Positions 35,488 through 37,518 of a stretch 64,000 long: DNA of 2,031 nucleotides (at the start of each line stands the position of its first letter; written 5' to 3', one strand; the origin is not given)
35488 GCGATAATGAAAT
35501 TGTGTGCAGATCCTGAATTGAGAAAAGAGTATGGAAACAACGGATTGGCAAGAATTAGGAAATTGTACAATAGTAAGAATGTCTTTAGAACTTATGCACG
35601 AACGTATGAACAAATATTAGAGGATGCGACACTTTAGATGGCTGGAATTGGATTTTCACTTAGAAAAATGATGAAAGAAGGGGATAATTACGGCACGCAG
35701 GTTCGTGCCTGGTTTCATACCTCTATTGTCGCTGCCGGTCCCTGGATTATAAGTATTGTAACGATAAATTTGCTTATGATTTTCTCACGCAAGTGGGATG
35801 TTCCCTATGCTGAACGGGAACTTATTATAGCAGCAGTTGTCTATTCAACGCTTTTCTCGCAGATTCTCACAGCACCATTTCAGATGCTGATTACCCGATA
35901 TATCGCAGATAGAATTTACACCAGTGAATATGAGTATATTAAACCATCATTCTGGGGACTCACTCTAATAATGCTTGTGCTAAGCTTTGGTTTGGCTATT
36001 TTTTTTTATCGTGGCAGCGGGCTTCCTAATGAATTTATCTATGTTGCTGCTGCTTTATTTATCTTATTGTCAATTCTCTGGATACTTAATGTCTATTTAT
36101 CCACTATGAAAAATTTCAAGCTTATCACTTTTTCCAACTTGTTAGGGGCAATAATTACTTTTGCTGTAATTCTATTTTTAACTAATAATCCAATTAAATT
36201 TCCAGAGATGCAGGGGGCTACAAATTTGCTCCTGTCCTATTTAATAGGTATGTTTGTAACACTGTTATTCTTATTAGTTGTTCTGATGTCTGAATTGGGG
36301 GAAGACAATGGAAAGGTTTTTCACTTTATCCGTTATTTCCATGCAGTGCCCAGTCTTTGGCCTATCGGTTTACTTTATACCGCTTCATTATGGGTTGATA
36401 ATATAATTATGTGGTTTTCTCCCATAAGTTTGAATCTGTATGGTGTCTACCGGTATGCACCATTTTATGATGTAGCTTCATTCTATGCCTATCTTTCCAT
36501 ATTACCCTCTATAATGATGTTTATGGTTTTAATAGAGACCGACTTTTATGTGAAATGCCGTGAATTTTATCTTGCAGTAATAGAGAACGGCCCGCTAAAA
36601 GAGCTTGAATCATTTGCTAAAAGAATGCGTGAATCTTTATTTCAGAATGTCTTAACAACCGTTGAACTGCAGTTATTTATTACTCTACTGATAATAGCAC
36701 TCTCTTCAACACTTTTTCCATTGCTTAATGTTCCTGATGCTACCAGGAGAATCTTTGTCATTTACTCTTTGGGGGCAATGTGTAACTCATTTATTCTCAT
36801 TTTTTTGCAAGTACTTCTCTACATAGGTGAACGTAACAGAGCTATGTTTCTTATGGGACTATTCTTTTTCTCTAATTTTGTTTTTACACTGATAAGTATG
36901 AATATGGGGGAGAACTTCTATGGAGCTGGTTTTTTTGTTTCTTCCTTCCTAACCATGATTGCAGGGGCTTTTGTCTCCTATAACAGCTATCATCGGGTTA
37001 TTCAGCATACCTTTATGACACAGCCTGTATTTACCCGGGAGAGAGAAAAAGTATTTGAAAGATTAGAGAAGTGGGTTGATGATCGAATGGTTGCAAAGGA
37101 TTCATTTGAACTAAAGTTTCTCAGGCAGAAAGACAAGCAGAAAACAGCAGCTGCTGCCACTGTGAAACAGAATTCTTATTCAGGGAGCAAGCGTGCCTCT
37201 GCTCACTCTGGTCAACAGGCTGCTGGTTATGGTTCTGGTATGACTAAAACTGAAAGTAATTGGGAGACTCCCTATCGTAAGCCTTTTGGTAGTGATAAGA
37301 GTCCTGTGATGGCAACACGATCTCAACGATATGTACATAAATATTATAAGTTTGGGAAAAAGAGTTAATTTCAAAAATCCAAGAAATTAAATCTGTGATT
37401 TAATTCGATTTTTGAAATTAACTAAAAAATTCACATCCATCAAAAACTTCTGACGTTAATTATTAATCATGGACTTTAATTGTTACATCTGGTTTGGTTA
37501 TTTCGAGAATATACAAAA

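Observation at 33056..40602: Pel-type exopolysaccharide locus with a non-canonical layout and no pelA/B/C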

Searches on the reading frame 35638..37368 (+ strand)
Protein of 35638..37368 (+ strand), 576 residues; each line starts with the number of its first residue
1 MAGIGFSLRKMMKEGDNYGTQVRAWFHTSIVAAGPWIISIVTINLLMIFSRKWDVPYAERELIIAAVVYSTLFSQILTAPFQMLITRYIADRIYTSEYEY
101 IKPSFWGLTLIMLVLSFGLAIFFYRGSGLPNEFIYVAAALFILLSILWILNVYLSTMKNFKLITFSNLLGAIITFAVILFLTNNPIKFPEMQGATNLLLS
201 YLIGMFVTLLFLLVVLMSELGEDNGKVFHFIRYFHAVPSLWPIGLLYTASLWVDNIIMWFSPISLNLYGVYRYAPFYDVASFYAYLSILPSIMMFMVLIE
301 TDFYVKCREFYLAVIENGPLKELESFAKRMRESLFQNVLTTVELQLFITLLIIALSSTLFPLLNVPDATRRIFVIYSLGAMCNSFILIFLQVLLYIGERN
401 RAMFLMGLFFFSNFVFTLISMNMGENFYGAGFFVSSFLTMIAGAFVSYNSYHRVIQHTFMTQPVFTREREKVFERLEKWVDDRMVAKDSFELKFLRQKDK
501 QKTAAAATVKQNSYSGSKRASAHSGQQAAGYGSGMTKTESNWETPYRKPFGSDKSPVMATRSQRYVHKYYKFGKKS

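Call 3: search_protein_families(library=pfam, proteins=[window:35638-37368:+], max_evalue=0.1)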
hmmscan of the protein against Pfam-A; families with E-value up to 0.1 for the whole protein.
window:35638-37368:+ (576 aa): 1 family
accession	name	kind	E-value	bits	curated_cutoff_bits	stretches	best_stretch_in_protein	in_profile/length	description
PF16933.10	PelG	-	9.4e-124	414.2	29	1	1-459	1-452/452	Putative exopolysaccharide Exporter (EPS-E)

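Call 4: search_protein_families(library=ncbifam, proteins=[window:35638-37368:+], max_evalue=0.1)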
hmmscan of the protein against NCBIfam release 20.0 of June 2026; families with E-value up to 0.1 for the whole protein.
window:35638-37368:+ (576 aa): 0 families

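Call 51: search_solved_structures(query=window:35638-37368:+, max_evalue=1)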
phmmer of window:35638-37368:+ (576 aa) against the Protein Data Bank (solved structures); distinct sequences matched with E-value up to 1: 1.
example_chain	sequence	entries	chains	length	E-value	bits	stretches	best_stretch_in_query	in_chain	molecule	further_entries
8kei_D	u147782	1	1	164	0.4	12.8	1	103-152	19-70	Cytochrome b-245 chaperone 1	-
